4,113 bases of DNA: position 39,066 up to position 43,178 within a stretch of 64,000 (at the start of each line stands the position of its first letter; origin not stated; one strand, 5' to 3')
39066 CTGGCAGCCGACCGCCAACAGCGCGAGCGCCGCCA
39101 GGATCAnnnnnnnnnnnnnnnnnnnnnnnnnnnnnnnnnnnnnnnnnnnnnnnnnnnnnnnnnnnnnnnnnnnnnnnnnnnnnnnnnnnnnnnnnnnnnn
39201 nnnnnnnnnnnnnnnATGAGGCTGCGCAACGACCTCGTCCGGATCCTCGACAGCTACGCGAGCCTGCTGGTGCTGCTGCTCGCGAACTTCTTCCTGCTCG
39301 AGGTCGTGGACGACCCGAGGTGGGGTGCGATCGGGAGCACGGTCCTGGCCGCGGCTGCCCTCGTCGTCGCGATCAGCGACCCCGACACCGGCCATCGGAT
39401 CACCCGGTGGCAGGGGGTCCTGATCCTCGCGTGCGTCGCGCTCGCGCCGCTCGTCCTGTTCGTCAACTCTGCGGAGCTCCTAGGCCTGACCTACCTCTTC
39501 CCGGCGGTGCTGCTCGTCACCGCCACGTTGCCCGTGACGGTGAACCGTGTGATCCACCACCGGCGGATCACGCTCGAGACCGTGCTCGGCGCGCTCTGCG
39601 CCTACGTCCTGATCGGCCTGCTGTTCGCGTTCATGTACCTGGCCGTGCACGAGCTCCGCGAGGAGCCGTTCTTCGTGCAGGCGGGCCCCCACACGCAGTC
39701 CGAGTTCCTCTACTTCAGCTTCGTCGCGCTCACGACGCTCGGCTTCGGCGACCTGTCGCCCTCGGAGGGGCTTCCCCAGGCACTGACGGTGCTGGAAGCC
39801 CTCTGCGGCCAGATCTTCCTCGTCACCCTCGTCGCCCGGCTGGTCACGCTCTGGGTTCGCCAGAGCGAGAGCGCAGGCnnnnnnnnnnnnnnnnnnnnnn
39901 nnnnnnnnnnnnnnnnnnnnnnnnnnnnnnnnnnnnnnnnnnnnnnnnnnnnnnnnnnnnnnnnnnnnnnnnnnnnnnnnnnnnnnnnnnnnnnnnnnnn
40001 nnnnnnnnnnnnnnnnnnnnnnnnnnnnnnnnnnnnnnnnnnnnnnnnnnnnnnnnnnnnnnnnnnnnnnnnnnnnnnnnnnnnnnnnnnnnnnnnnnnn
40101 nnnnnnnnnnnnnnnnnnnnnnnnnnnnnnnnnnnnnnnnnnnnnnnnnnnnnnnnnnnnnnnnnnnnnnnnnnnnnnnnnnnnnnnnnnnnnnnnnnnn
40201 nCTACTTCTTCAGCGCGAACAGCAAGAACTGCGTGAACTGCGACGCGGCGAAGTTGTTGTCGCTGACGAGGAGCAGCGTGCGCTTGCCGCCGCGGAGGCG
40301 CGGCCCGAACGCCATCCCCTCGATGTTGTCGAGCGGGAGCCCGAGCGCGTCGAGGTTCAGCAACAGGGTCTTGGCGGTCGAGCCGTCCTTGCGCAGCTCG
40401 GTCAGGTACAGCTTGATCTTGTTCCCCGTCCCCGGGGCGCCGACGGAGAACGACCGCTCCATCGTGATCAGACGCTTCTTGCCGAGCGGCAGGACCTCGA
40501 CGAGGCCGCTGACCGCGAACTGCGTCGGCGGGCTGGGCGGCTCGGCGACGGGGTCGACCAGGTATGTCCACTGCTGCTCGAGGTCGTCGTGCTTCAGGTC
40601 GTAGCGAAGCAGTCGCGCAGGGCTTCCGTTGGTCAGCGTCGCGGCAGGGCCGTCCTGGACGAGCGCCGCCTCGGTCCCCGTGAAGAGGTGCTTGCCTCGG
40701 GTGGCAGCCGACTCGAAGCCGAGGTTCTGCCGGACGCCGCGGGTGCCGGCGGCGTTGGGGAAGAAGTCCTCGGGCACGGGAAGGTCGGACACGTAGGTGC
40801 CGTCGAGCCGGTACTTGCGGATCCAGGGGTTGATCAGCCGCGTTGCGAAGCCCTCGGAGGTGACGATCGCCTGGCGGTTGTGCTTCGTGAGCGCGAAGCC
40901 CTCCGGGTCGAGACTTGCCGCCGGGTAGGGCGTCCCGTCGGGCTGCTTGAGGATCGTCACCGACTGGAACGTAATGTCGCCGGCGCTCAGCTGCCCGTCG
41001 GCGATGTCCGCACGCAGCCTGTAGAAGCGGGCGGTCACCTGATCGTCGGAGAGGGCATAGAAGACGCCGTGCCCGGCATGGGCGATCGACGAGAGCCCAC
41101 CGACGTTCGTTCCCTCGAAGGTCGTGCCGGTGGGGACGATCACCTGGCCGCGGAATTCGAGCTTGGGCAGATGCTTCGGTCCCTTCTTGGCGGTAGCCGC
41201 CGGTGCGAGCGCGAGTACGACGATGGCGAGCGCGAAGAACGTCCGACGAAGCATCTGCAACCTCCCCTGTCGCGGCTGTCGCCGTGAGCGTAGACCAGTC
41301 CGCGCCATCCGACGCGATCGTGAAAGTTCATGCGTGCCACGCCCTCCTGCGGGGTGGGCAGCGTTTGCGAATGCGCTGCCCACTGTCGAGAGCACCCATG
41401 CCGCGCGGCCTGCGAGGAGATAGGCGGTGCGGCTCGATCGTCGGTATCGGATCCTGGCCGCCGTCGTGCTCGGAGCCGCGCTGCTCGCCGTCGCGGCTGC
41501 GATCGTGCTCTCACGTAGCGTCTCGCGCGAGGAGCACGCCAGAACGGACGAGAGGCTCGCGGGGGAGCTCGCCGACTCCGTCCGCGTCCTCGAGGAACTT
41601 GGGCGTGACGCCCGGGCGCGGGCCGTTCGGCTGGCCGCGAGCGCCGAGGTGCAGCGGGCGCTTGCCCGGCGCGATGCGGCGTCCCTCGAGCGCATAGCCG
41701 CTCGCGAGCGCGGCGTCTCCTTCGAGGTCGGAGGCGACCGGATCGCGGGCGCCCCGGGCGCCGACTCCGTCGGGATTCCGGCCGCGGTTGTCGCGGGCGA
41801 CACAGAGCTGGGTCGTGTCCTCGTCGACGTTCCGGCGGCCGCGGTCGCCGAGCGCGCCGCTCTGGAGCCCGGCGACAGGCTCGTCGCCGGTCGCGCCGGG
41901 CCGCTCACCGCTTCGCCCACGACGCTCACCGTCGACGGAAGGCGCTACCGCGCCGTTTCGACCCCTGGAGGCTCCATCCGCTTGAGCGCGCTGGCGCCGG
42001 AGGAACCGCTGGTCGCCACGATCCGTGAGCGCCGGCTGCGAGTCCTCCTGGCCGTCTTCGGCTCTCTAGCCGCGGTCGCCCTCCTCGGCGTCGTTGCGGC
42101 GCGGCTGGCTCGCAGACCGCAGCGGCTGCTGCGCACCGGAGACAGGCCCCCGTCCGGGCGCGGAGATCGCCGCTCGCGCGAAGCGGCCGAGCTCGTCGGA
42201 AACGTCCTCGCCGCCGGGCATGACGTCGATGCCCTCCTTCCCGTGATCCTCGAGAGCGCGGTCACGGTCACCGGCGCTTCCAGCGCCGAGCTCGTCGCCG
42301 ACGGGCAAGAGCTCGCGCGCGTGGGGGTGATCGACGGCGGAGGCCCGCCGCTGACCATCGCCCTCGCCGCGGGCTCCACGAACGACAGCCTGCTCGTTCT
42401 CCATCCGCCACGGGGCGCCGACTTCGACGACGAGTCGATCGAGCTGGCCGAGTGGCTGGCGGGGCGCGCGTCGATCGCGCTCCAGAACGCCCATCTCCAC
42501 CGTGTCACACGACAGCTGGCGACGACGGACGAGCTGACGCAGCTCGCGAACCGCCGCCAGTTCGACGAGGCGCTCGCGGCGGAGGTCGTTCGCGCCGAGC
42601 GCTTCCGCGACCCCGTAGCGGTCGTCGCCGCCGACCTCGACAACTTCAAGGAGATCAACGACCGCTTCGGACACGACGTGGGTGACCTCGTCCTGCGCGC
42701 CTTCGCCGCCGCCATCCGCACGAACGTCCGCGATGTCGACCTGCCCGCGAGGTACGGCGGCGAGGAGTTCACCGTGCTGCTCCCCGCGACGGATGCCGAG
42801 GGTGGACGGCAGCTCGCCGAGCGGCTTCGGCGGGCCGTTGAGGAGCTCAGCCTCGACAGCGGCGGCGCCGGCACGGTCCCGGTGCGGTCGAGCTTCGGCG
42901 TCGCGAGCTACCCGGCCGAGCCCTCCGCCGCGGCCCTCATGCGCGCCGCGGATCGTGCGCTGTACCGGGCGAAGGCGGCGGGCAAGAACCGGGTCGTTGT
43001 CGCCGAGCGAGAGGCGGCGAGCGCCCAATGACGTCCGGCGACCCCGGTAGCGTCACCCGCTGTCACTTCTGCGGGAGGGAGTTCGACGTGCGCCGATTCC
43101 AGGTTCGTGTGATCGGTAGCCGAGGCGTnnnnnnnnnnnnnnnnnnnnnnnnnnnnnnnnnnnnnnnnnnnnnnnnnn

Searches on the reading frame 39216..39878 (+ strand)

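Call 20: search_protein_families(library=pfam, proteins=[window:39216-39878:+], max_evalue=0.001)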
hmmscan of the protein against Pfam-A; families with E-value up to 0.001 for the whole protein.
window:39216-39878:+ (221 aa): 1 family
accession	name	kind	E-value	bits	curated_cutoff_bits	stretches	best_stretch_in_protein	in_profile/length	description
PF07885.22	Ion_trans_2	-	3.7e-09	36.8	22.5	1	157-211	19-75/79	Ion channel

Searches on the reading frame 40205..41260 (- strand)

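Call 20: search_protein_families(library=pfam, proteins=[window:40205-41260:-], max_evalue=0.001)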
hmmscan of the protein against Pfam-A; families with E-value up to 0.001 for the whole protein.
window:40205-41260:- (352 aa): 1 family
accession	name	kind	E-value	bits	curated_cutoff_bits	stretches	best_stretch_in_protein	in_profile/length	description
PF13449.12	Phytase-like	-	8.1e-69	233.1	27.6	1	52-337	2-284/284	Esterase-like activity of phytase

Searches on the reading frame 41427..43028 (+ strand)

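Call 20: search_protein_families(library=pfam, proteins=[window:41427-43028:+], max_evalue=0.001)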
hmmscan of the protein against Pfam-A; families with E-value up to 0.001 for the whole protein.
window:41427-43028:+ (534 aa): 2 families
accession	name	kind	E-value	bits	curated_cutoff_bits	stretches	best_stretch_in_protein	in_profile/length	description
PF00990.26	GGDEF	-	2.4e-46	157.9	23.8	1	365-522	1-161/161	Diguanylate cyclase, GGDEF domain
PF13492.12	GAF_3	-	0.00093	20.1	27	0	286-354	56-129/129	GAF domain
